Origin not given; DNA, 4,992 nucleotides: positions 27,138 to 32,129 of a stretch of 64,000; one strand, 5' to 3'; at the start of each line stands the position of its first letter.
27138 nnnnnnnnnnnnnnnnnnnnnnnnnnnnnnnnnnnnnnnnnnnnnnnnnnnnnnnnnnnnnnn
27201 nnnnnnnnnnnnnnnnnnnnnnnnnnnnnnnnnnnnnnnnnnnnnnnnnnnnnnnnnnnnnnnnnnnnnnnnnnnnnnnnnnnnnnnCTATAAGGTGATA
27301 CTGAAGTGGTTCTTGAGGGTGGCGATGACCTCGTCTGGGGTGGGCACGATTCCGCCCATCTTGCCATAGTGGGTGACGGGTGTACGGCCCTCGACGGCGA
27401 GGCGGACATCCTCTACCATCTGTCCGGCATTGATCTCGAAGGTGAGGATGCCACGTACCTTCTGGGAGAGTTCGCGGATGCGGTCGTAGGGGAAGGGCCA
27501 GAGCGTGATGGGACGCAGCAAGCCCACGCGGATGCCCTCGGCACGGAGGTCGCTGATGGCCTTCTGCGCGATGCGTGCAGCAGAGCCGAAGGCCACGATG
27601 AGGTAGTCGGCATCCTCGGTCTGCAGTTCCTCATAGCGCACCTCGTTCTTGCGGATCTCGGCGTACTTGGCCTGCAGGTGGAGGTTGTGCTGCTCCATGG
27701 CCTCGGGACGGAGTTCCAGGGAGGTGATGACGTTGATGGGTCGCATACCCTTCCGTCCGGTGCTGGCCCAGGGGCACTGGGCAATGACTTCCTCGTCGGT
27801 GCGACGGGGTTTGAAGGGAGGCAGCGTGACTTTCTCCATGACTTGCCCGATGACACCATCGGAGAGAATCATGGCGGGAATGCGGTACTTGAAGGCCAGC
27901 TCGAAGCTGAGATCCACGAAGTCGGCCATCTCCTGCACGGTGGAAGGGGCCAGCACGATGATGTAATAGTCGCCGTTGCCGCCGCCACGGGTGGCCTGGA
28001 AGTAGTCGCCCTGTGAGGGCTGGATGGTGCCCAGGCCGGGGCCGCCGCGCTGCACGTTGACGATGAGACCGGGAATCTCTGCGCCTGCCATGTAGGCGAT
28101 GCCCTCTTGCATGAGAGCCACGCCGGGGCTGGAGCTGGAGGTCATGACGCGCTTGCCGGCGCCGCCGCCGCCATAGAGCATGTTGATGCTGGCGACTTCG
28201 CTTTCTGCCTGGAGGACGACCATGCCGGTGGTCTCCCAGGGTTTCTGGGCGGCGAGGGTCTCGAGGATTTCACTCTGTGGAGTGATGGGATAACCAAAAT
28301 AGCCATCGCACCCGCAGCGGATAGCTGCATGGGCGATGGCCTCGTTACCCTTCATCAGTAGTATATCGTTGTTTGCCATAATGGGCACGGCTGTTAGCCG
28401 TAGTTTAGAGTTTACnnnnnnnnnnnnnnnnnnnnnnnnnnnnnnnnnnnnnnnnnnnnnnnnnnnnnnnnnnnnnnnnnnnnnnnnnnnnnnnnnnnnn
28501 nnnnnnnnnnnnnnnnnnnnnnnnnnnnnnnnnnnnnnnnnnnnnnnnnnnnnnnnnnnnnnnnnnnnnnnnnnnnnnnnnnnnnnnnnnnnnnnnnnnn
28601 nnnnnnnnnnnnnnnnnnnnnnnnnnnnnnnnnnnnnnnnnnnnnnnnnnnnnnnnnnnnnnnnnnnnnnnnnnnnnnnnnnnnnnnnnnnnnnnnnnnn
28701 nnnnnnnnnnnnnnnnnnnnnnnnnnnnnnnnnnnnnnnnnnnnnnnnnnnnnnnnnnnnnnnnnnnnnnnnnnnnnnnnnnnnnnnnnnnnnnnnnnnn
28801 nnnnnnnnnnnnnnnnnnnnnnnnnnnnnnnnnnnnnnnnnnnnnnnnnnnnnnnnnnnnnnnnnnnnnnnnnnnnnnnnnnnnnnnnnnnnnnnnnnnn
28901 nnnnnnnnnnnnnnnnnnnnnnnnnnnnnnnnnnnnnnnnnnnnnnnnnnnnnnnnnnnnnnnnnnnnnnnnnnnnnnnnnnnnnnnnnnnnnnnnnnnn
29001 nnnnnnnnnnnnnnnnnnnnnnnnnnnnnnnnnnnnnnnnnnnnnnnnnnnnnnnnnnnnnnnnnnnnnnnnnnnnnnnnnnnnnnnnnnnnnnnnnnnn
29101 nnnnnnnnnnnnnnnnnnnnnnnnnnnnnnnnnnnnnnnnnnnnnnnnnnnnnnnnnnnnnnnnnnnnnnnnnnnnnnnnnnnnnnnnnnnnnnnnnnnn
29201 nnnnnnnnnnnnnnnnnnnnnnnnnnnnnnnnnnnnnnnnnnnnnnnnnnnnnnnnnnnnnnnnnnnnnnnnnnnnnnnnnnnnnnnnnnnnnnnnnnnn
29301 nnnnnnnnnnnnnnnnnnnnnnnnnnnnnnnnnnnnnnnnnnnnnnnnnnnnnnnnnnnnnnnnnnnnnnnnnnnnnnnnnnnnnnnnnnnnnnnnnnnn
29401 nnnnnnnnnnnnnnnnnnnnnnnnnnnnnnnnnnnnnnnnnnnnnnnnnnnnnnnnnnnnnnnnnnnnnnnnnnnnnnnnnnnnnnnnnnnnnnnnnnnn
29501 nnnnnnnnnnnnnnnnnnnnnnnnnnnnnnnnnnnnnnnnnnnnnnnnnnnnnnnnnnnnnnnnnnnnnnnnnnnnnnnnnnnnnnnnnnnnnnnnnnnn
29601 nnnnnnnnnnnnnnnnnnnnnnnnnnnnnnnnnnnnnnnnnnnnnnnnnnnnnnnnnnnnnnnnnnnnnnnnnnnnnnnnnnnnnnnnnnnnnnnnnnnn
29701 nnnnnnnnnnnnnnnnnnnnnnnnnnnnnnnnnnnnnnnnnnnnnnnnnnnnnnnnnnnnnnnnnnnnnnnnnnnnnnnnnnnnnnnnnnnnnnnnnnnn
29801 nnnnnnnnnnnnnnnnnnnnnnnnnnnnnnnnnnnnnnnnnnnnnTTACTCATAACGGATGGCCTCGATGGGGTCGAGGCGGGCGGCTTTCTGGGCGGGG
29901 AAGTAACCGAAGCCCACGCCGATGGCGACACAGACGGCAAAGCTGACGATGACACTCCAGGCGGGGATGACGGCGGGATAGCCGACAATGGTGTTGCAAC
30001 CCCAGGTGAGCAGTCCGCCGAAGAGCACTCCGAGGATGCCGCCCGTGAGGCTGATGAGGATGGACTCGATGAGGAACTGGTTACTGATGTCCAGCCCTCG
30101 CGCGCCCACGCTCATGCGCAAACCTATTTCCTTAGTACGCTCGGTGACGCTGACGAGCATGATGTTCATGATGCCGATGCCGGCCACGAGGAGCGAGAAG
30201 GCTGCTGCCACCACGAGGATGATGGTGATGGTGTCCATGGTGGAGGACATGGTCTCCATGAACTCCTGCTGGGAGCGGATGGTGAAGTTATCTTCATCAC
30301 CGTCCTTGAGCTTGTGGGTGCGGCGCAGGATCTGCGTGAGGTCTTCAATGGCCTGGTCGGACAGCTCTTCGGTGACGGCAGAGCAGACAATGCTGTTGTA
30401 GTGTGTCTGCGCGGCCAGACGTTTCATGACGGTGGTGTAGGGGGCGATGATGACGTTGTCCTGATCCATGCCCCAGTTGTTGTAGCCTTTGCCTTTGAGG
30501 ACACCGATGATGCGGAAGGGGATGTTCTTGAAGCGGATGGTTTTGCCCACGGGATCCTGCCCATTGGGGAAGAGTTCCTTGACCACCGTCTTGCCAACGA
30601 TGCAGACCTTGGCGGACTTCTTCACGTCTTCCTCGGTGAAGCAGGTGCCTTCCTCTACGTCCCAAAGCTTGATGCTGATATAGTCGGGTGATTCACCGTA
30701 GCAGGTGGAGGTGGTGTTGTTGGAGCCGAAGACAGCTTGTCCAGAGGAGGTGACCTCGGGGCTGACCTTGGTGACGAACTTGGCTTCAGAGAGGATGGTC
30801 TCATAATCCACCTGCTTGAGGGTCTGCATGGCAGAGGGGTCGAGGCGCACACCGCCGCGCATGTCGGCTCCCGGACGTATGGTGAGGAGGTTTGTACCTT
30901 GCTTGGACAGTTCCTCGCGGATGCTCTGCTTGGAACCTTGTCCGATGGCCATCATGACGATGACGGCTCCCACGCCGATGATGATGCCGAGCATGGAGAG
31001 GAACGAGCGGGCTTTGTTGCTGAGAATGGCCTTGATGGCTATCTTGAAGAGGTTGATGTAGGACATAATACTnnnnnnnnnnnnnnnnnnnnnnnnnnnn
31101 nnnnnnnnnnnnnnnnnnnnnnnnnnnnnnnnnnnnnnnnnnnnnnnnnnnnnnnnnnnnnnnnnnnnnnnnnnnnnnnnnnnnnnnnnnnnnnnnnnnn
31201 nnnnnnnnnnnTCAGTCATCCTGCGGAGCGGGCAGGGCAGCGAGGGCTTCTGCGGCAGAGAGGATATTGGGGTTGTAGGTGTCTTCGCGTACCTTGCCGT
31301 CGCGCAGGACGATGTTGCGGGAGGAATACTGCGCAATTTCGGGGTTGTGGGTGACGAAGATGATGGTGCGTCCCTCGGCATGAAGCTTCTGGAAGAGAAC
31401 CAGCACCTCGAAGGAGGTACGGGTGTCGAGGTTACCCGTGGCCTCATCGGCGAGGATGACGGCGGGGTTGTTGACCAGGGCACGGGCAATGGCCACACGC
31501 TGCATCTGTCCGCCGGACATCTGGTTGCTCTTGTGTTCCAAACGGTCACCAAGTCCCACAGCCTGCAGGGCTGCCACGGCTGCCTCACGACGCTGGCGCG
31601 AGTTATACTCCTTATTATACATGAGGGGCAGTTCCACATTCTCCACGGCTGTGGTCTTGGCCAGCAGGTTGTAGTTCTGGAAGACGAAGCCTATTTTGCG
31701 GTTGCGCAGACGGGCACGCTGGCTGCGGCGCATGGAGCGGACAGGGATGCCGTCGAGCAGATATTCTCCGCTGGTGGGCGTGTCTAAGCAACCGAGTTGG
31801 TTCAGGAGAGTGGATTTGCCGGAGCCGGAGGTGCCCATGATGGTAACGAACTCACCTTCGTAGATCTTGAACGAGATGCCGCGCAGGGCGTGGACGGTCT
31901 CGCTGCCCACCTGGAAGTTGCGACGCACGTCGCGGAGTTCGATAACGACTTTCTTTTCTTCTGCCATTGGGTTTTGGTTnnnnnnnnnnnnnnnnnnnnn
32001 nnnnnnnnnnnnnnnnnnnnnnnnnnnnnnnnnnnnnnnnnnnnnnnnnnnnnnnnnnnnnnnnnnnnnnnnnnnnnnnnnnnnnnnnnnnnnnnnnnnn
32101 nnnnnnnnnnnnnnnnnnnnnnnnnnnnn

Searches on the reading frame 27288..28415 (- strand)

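Call 85: search_protein_families(library=pfam, proteins=[window:27288-28415:-], max_evalue=0.0001)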
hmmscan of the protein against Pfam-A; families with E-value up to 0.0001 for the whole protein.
window:27288-28415:- (375 aa): 3 families
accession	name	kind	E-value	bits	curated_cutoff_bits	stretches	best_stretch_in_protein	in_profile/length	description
PF01855.24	POR_N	-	6.7e-48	163.9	27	1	29-252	1-220/231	Pyruvate flavodoxin/ferredoxin oxidoreductase, thiamine diP-bdg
PF17147.9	PFOR_II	-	4.8e-26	91.5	27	1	269-363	1-102/102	Pyruvate:ferredoxin oxidoreductase core domain II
PF02780.25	Transketolase_C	-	8.1e-08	32.7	25.9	1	264-327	5-68/124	Transketolase, C-terminal domain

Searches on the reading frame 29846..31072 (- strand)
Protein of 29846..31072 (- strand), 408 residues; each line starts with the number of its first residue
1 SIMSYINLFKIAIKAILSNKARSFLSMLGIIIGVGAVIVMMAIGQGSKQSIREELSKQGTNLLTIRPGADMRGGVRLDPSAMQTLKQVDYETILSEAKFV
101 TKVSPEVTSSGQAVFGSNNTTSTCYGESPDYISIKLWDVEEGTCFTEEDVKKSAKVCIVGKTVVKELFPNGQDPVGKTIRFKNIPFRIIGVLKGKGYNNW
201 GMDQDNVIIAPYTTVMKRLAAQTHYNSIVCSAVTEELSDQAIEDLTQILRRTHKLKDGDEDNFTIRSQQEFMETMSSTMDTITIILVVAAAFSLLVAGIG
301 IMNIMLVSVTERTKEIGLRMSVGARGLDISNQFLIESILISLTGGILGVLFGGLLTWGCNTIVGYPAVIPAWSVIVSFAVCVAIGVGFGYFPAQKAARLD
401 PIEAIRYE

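Call 85: search_protein_families(library=pfam, proteins=[window:29846-31072:-], max_evalue=0.0001)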
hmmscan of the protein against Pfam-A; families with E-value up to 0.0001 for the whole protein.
window:29846-31072:- (408 aa): 2 families
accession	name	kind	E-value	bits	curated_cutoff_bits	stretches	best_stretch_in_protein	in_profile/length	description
PF12704.14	MacB_PCD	-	6.8e-48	164.1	27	1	23-247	1-206/207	MacB-like periplasmic core domain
PF02687.27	FtsX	-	3.1e-19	69.6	25.5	1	288-401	2-120/120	FtsX-like permease C-terminal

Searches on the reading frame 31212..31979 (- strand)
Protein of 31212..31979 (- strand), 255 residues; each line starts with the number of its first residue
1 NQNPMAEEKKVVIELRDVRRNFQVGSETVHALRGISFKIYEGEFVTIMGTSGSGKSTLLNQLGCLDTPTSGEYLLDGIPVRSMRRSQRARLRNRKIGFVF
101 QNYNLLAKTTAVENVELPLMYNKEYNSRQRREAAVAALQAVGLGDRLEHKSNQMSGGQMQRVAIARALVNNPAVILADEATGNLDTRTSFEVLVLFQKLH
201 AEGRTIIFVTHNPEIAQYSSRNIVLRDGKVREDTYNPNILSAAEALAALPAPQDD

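Call 40: search_protein_families(library=pfam, proteins=[window:31212-31979:-], max_evalue=0.001)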
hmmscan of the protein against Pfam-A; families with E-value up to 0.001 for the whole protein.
window:31212-31979:- (255 aa): 4 families
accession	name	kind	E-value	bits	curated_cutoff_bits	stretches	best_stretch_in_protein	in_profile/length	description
PF00005.33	ABC_tran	-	9.3e-34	117.4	25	1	32-181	1-136/137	ABC transporter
PF13401.12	AAA_22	-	2.6e-05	25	27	1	43-208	6-120/130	AAA domain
PF03193.22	RsgA_GTPase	-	0.00045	20.5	30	1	26-62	91-126/174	RsgA GTPase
PF02463.25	SMC_N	-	0.00081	19.3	40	0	42-223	24-209/220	RecF/RecN/SMC N terminal domain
